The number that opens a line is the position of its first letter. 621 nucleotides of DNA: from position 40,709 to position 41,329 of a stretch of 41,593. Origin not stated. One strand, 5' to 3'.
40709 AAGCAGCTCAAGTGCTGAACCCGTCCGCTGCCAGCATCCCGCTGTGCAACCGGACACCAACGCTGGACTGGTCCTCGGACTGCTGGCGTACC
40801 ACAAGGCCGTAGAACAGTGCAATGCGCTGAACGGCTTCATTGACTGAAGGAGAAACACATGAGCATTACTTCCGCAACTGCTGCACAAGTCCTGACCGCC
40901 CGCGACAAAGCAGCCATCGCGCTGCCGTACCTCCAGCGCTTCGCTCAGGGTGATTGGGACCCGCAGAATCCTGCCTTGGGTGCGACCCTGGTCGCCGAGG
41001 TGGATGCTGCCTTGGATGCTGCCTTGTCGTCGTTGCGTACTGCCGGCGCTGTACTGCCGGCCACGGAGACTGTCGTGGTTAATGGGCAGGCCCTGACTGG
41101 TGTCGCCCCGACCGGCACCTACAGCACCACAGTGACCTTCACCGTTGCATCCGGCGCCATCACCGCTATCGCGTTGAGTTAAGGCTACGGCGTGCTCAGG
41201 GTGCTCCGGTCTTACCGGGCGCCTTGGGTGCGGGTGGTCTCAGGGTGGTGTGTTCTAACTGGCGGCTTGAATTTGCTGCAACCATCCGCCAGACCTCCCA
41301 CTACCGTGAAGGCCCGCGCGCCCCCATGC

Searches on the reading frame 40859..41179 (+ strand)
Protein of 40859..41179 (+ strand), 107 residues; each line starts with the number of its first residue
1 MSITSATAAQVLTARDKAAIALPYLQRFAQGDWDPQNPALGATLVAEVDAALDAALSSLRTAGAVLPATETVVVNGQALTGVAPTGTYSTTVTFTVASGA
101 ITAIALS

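Call 62: search_protein_families(library=phrogs, proteins=[window:40859-41179:+], max_evalue=0.001)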
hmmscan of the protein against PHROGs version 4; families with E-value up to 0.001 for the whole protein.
window:40859-41179:+ (107 aa): 4 families
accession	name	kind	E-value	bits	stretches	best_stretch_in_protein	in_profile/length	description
phrog_9732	-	unknown function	4.1e-27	96.8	2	43-107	120-183/183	-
phrog_10405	-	head and packaging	0.00039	21.6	1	65-107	82-123/124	virion structural protein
phrog_16106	-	unknown function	0.00065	20.7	1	66-105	60-99/101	-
phrog_14870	-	unknown function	0.00099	20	0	26-103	181-248/253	-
